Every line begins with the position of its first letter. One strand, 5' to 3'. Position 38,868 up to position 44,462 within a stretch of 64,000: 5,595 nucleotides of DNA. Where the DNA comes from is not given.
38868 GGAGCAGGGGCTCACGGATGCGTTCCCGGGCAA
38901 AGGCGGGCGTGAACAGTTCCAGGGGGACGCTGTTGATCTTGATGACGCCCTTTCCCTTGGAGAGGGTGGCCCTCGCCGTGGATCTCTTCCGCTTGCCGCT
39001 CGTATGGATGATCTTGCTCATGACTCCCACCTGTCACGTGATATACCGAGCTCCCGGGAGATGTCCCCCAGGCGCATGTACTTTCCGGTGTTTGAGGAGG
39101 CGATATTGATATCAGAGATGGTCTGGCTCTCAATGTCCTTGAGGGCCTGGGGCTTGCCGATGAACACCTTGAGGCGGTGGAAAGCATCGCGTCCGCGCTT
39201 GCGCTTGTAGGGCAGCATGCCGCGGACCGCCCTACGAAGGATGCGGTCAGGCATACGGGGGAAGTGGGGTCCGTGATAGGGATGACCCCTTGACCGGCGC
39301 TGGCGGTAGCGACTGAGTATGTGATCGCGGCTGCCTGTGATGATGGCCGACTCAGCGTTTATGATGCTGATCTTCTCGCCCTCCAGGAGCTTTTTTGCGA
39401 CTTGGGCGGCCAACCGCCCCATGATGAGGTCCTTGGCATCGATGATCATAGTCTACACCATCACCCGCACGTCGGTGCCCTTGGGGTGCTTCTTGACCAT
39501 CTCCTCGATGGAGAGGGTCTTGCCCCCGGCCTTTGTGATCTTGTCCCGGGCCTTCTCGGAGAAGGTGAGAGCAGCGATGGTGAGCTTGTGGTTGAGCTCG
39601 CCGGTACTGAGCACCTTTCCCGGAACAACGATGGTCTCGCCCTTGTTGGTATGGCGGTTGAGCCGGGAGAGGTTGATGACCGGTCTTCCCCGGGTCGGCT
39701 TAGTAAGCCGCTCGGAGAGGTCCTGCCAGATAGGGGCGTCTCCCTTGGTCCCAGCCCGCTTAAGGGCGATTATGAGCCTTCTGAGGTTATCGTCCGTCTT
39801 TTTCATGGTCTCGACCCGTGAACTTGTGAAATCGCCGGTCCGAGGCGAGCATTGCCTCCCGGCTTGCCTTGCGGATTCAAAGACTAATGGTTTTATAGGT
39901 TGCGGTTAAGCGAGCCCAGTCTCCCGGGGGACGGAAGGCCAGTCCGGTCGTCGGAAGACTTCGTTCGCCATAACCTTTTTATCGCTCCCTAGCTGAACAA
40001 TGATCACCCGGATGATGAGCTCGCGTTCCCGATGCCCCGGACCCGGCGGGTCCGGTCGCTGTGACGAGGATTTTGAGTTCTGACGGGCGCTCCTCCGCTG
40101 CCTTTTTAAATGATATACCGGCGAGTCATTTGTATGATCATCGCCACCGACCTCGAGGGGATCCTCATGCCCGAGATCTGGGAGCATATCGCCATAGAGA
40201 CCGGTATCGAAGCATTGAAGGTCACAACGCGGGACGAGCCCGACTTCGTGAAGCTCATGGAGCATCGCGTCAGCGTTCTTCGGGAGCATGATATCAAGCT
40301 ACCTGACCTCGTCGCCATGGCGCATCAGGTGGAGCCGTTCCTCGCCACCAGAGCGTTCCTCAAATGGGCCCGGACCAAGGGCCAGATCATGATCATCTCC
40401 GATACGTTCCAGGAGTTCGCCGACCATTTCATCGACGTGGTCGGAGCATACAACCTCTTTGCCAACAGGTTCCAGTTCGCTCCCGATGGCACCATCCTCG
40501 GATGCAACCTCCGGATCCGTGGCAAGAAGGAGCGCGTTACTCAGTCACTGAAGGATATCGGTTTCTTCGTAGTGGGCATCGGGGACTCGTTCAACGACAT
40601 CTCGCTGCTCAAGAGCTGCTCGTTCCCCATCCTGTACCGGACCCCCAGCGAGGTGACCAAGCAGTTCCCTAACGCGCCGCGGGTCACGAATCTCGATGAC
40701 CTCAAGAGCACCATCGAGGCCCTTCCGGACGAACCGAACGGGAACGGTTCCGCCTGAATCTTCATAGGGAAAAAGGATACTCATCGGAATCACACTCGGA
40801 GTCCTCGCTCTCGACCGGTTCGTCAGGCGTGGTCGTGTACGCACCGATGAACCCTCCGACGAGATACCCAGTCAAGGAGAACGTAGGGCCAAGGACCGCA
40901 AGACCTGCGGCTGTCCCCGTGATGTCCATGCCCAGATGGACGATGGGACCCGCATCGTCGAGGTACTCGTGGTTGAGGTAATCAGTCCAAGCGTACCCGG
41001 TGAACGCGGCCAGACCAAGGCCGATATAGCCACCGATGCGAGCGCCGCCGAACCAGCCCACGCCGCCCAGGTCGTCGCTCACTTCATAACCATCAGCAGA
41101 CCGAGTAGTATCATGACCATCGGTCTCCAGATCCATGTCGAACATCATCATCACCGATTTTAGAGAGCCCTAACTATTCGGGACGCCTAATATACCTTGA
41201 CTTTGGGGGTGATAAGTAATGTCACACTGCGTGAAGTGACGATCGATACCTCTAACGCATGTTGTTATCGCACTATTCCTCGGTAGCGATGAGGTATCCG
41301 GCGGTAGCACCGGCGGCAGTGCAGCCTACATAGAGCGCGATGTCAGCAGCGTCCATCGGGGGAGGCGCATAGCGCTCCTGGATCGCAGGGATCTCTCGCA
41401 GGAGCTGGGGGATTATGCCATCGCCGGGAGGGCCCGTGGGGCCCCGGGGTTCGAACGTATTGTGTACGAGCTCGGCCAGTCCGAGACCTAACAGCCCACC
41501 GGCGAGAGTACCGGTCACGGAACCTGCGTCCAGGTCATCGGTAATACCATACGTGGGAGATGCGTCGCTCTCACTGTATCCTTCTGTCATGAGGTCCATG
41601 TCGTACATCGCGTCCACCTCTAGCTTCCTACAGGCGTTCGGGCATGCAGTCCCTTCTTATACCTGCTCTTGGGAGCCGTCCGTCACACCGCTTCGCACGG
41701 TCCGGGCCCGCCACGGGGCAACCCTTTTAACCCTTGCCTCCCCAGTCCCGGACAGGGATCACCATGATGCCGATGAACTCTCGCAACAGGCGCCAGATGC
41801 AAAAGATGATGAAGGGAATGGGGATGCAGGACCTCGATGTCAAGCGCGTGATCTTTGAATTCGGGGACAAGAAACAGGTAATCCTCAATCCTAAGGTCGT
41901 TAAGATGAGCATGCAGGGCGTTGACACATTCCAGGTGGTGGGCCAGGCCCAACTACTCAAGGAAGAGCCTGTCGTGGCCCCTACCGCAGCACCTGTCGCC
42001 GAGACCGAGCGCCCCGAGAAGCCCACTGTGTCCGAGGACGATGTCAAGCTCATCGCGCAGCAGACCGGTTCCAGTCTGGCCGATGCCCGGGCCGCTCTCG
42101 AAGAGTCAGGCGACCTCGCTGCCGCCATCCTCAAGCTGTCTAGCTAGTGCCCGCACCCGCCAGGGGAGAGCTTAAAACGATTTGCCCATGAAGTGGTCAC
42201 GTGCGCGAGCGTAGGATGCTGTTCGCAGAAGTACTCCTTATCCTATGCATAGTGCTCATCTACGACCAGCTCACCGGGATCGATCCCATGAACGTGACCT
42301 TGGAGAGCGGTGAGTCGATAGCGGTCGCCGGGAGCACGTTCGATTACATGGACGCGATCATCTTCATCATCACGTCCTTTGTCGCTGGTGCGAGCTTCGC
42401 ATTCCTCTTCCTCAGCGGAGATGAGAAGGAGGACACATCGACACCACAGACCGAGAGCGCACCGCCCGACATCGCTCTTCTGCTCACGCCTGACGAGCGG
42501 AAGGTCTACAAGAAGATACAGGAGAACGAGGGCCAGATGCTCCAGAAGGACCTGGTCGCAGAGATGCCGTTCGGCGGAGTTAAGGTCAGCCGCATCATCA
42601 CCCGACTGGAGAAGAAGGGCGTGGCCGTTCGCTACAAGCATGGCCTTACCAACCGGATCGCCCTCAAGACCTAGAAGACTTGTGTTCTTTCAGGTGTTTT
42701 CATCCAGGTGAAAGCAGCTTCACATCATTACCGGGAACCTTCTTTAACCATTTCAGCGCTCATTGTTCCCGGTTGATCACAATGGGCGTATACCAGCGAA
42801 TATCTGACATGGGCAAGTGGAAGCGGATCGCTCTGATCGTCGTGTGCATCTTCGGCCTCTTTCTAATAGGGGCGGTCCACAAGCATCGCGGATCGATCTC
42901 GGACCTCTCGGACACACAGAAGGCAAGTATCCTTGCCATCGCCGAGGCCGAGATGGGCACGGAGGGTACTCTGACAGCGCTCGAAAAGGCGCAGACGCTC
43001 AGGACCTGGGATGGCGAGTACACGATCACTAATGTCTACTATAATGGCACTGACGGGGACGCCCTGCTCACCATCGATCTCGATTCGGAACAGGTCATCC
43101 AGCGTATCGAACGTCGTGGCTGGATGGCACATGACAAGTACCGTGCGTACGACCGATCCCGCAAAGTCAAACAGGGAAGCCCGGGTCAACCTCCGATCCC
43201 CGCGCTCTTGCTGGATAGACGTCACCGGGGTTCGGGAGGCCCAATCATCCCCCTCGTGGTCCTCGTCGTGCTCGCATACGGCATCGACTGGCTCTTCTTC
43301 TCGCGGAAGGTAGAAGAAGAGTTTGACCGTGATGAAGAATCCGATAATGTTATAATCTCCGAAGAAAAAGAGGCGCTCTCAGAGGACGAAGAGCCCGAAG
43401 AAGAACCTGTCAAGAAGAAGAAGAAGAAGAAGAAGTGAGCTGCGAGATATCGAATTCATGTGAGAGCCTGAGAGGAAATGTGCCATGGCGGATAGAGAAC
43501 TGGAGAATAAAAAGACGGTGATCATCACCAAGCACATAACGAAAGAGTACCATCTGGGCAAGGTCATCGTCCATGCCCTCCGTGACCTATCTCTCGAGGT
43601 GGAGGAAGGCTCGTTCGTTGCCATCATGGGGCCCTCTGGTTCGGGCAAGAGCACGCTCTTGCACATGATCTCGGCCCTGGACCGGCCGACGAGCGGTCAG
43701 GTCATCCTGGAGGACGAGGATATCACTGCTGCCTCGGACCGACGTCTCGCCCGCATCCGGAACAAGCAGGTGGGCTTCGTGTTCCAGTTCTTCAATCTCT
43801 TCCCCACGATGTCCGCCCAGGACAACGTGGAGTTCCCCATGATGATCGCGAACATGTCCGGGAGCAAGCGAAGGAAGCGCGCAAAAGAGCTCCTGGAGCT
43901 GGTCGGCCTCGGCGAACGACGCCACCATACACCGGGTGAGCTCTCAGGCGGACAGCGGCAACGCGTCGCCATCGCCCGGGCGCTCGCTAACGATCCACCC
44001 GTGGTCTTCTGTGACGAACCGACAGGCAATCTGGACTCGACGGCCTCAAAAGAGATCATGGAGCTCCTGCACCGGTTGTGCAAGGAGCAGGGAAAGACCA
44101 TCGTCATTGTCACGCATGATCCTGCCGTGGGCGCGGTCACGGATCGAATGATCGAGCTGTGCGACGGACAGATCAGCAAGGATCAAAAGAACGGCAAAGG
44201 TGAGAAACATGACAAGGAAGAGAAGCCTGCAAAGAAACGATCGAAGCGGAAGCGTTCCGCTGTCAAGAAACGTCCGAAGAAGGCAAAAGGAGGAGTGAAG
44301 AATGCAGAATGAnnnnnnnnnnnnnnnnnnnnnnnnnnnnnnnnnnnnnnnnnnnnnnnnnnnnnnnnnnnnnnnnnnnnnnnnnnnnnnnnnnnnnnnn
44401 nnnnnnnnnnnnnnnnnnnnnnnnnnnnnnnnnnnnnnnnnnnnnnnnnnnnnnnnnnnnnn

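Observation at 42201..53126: Tandem, rearranged duplication of a five-gene envelope cassette: membrane wHTH + small TM protein + CARDB-like surface protein + MacB/FtsX ABC exporter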

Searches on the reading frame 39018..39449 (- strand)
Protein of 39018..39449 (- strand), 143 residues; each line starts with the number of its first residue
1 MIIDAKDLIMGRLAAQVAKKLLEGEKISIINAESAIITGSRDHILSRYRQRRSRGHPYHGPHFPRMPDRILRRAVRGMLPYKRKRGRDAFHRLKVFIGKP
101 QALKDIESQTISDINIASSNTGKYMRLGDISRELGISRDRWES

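Call 42: list_cluster_members(proteins=[window:39018-39449:-, window:38620-39030:-, window:48849-51041:+, window:52311-53126:+, window:42201-42674:+, window:42782-43438:+, window:48214-48843:+])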
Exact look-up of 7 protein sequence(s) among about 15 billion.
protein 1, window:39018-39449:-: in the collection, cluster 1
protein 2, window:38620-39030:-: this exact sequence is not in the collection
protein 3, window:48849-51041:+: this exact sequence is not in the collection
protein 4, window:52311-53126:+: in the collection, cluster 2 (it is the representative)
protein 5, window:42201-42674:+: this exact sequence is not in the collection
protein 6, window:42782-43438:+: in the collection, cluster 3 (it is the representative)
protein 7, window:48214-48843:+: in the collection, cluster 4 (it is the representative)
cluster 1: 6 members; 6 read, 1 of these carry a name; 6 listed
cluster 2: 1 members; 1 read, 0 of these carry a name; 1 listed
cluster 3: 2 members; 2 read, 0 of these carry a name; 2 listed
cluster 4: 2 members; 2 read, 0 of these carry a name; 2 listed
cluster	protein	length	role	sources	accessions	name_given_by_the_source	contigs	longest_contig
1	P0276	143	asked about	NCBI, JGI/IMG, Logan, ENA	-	-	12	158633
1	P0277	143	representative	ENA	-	-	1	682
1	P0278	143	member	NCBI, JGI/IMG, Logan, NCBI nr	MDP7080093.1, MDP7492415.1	MAG: 50S ribosomal protein L13 [Candidatus Undinarchaeales archaeon] | large subunit ribosomal protein L13 | 50S ribosomal protein L13 [Candidatus Undinarchaeales archaeon]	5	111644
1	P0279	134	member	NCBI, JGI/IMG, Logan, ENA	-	-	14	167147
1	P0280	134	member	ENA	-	-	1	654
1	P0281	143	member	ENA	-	-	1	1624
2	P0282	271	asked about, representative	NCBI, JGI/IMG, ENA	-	-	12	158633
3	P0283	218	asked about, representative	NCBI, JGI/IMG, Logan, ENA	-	-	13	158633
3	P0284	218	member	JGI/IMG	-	-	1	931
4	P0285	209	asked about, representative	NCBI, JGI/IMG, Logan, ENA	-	-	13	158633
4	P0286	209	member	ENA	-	-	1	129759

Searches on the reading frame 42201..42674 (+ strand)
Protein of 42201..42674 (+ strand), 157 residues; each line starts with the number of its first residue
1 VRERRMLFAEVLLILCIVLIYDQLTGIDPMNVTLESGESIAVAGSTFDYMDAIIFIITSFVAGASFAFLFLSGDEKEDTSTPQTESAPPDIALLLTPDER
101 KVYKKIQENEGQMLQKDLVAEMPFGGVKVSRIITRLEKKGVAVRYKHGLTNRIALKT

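Call 3: search_protein_families(library=pfam, proteins=[window:42201-42674:+], max_evalue=0.01)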
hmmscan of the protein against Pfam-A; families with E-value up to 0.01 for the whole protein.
window:42201-42674:+ (157 aa): 1 family
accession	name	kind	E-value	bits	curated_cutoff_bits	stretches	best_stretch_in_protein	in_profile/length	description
PF24034.1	DUF7343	-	1.4e-10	41.3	27.6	1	97-155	3-61/62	Domain of unknown function (DUF7343)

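Call 4: search_protein_families(library=ncbifam, proteins=[window:42201-42674:+], max_evalue=0.01)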
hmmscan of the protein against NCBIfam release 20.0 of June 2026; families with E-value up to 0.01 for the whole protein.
window:42201-42674:+ (157 aa): 0 families

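Call 84: find_related_loci(query=A6, collection=metagenome_contigs, flank=6000)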
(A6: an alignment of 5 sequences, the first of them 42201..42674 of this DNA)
Query A6 (157 aa) in metagenome_contigs; peptide patterns used: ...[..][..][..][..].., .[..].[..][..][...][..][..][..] (x = any residue, [..] = any of these).
600 stretches matched a pattern (row limit reached: there are more); 9 encode a relative of the query (tblastn E <= 1e-3); 9 distinct loci.
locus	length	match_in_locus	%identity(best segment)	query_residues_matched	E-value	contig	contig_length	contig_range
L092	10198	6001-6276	35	57-156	7e-14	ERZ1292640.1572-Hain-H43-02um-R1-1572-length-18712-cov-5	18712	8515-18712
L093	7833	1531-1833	40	55-156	1e-13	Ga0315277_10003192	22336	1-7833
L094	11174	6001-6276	38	57-156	6e-13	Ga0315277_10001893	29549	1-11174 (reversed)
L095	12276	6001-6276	38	57-156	7e-13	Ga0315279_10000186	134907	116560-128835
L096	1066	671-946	36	57-156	4e-12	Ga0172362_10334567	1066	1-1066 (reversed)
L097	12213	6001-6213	40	84-156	2e-11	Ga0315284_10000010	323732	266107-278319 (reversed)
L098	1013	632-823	39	93-156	2e-11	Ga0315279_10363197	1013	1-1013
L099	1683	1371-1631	36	57-151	2e-11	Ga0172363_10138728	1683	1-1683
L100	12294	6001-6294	34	52-154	4e-11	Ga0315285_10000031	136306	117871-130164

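Call 88: search_protein_families(library=padloc, proteins=[window:42201-42674:+], max_evalue=0.001)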
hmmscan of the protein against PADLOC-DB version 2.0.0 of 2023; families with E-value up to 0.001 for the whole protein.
window:42201-42674:+ (157 aa): 0 families

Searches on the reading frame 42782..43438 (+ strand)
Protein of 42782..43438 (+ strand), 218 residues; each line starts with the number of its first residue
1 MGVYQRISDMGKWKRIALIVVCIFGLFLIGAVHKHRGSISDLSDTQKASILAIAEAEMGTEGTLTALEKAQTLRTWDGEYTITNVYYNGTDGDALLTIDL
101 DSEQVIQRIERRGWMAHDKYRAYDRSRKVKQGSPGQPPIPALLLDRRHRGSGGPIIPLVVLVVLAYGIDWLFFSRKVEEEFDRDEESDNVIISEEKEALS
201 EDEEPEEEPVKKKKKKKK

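Call 3: search_protein_families(library=pfam, proteins=[window:42782-43438:+], max_evalue=0.01)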
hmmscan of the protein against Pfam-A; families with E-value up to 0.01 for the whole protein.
window:42782-43438:+ (218 aa): 1 family
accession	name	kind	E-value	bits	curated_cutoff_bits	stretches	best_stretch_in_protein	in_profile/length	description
PF20382.3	DUF6677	-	0.0028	18.6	24.3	1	11-70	18-75/116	Family of unknown function (DUF6677)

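Call 4: search_protein_families(library=ncbifam, proteins=[window:42782-43438:+], max_evalue=0.01)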
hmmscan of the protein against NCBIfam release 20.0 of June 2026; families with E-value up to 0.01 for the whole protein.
window:42782-43438:+ (218 aa): 1 family
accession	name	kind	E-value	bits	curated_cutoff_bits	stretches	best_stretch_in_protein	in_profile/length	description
NF041422.1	VirB10_subf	subfamily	0.0025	17.4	400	1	123-216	29-124/404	VirB10/TraB/TrbI family type IV secretion system protein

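Call 88: search_protein_families(library=padloc, proteins=[window:42782-43438:+], max_evalue=0.001)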
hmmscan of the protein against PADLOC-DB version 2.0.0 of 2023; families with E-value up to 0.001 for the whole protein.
window:42782-43438:+ (218 aa): 0 families

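Call 92: search_solved_structures(query=A7, max_evalue=10)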
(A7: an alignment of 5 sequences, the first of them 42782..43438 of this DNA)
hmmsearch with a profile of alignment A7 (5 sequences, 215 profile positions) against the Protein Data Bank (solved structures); distinct sequences matched with E-value up to 10: 2.
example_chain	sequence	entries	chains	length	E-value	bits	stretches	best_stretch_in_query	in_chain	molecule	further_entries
9e0j_P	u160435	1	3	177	0.22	14.3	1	119-179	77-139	Photosystem I reaction center subunit III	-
10kf_F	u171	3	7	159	0.93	12.3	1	102-191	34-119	Photosystem I reaction center subunit III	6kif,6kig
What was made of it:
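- Checked: 'PepSY-like' for 42782-43438 has no Pfam or PDB support (calls 3, 92).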

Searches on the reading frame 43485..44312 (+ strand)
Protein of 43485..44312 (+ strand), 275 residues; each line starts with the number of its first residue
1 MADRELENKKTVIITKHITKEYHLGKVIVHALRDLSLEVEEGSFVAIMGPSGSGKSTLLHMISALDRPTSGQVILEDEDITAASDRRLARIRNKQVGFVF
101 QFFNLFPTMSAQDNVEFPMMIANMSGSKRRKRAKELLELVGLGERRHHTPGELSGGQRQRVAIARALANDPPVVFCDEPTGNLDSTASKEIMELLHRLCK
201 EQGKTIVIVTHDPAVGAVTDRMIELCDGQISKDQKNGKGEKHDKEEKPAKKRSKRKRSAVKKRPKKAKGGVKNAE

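Call 3: search_protein_families(library=pfam, proteins=[window:43485-44312:+], max_evalue=0.01)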
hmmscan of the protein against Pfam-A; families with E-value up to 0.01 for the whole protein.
window:43485-44312:+ (275 aa): 14 families
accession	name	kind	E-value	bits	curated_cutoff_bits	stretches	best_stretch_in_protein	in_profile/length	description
PF00005.33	ABC_tran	-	2.5e-38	132.2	25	1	32-180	1-136/137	ABC transporter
PF13304.12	AAA_21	-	1.2e-08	35.8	27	1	149-214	234-301/304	AAA domain, putative AbiEii toxin, Type IV TA system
PF02463.25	SMC_N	-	1.3e-07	31.8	40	1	42-225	24-211/220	RecF/RecN/SMC N terminal domain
PF13401.12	AAA_22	-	5.7e-06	27.1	27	1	41-207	4-119/130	AAA domain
PF13555.12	AAA_29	-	0.00015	21.9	27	1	37-65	17-45/61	P-loop containing region of AAA domain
PF13191.12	AAA_16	-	0.0002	22.3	32.6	1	31-182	11-143/167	AAA ATPase domain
PF20720.3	nSTAND3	-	0.00024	21.3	27.2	1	35-64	10-39/155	Novel STAND NTPase 3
PF25199.1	nSTAND_NTPase5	-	0.00039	20.7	34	1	28-87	28-89/145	Novel STAND NTPase 5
PF20703.3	nSTAND1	-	0.0012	19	27.1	1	33-60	24-51/379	Novel STAND NTPase 1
PF13481.12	AAA_25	-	0.0023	18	27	0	40-60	31-51/195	AAA domain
PF10443.15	RNA12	-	0.0029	16.9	27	1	38-104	13-80/429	RNA12 protein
PF03193.22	RsgA_GTPase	-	0.0057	16.9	30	0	31-63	96-127/174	RsgA GTPase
PF13476.12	AAA_23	-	0.0065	17.6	27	0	33-62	11-39/201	AAA domain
PF13521.12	AAA_28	-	0.008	16.8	27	0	45-65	2-22/164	AAA domain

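Call 4: search_protein_families(library=ncbifam, proteins=[window:43485-44312:+], max_evalue=0.01)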
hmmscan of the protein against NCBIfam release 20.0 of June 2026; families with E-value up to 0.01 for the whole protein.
window:43485-44312:+ (275 aa): 197 families (the best 25 are shown)
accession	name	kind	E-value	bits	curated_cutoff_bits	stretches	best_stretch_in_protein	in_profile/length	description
TIGR02211.1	LolD_lipo_ex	equivalog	7.5e-73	244.7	307.75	1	14-231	3-220/221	lipoprotein-releasing ABC transporter ATP-binding protein LolD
NF007826.0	PRK10535.1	equivalog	1.1e-68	232.1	966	1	14-255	6-246/648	macrolide ABC transporter ATP-binding protein/permease MacB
NF008639.0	PRK11629.1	equivalog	1.1e-67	227.9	360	1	10-233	4-227/234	lipoprotein-releasing ABC transporter ATP-binding protein LolD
TIGR02982.1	heterocyst_DevA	subfamily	2.3e-62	210.5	295.8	1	13-230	2-219/220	ABC exporter ATP-binding subunit, DevA family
TIGR02673.1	FtsE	equivalog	7.1e-62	208.9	264.85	1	14-228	3-213/214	cell division ATP-binding protein FtsE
NF038007.1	ABC_ATP_DarD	equivalog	2.2e-60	203.8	375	1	16-230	5-218/218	darobactin export ABC transporter ATP-binding protein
NF007879.0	PRK10584.1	equivalog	3.1e-60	203.7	336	1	11-232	5-226/228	putative ABC transporter ATP-binding protein YbbA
TIGR03608.1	L_ocin_972_ABC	subfamily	5.6e-58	195.8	254.85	1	16-225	2-206/206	putative bacteriocin export ABC transporter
NF040933.2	ABC_arch_GlcV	equivalog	7.4e-58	196.1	450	1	13-232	3-222/357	glucose ABC transporter ATP-binding protein GlcV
TIGR01186.1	proV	subfamily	3.1e-57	194.4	326.6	1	31-230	8-208/363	betaine/proline/choline family ABC transporter ATP-binding protein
TIGR02314.1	ABC_MetN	equivalog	4.9e-54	183.6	499.7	1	14-219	3-208/343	methionine ABC transporter ATP-binding protein MetN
NF007027.0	PRK09493.1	equivalog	1.1e-53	182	379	1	16-236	5-220/240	glutamine ABC transporter ATP-binding protein GlnQ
TIGR00968.1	3a0106s01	subfamily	1.9e-53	181.4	342.75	1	16-232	4-211/237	sulfate ABC transporter ATP-binding protein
TIGR04521.1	ECF_ATPase_2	equivalog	2e-52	178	330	1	14-236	2-229/279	energy-coupling factor transporter ATPase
TIGR03005.1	ectoine_ehuA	equivalog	4.9e-52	176.6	345.4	1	15-247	3-242/252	ectoine/hydroxyectoine ABC transporter ATP-binding protein EhuA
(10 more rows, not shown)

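Call 16: search_solved_structures(query=window:43485-44312:+, max_evalue=1e-40)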
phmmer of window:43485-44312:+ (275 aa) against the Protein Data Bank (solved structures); distinct sequences matched with E-value up to 1e-40: 47.
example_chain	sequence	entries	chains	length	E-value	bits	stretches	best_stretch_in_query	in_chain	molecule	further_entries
5xu1_A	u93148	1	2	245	5.4e-70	239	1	10-236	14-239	ABC transporter ATP-binding protein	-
1f3o_A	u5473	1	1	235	4e-69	236.1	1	14-235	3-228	HYPOTHETICAL ABC TRANSPORTER ATP-BINDING PROTEIN MJ0796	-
1l2t_A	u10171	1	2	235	1e-68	234.8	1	14-235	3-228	Hypothetical ABC transporter ATP-binding protein MJ0796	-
3tif_A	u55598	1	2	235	1.5e-67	231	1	15-235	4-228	Uncharacterized ABC transporter ATP-binding protein MJ0796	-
8j5q_D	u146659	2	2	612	4.2e-61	209.8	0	29-230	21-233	Uncharacterized ABC transporter ATP-binding protein Rv1281c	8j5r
8j5s_D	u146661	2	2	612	2.7e-60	207.2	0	29-230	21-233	Uncharacterized ABC transporter ATP-binding protein Rv1281c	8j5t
8wd9_D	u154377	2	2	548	2.2e-59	204.2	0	29-230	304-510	Probable dipeptide-transport ATP-binding protein ABC transporter DppD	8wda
8wdb_D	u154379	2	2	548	1.4e-58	201.6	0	29-230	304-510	Probable dipeptide-transport ATP-binding protein ABC transporter DppD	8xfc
5lil_A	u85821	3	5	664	2.3e-57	197.6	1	12-236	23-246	Macrolide export ATP-binding/permease protein MacB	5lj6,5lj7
7arh_F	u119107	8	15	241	8.3e-57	195.8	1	13-236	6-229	Lipoprotein-releasing system ATP-binding protein LolD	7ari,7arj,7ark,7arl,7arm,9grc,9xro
9rle_D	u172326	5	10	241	1.2e-56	195.3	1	13-233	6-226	Lipoprotein-releasing system ATP-binding protein LolD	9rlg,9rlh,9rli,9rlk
7mdy_D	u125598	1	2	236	1.2e-56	195.2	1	16-237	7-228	Lipoprotein-releasing system ATP-binding protein LolD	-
9rlc_D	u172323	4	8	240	1.2e-56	195.2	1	13-233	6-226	Lipoprotein-releasing system ATP-binding protein LolD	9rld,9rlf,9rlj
7v8l_D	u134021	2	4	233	1.8e-56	194.7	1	13-232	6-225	Lipoprotein-releasing system ATP-binding protein LolD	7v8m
9gvk_D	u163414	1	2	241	2.2e-56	194.4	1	13-236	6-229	Lipoprotein-releasing system ATP-binding protein LolD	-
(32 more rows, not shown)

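Call 88: search_protein_families(library=padloc, proteins=[window:43485-44312:+], max_evalue=0.001)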
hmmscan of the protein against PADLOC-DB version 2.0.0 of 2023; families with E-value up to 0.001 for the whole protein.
window:43485-44312:+ (275 aa): 16 families
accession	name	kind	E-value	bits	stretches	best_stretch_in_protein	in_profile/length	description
PDLC04135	mad3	-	6e-36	122.8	2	140-227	251-339/374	mads_3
PDLC04140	mad8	-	9.7e-13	46.3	1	30-215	15-236/314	mads_8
PDLC02980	AriA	-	2.7e-10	38.7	1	149-214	234-301/304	-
PDLC02914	ATPase-Toprim_I-B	-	6.3e-10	36.8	1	160-215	192-247/443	-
PDLC02335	AbiLi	-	2.3e-07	28.2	0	44-66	78-100/326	AbiLi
PDLC03865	LmuB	-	5.8e-07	26.1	1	164-212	920-974/1007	-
PDLC04213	HEC-02A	-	1.3e-05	23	1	170-213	232-273/337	-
PDLC00303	PtuA1|PtuA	-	1.5e-05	22.3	0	32-67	6-37/386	AAA ATPase domain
PDLC00075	GajA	-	2.4e-05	21.1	0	151-216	247-310/536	AAA ATPase domain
PDLC04164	AriA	-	2.6e-05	21.9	0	152-215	171-235/253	-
PDLC03859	LmuB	-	2.6e-05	21.6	0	36-63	18-45/611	-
PDLC00518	JetC1|JetC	-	0.00021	17.2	0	47-68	44-65/1112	DUF3584 domain; MukB-like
PDLC04182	HEC-01A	-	0.00029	17.9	0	31-65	14-54/406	-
PDLC00308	PtuA1|PtuA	-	0.00053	17.1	0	170-217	300-350/449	AAA ATPase domain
PDLC03878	NsnB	-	0.00069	17.5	0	43-91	22-75/345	-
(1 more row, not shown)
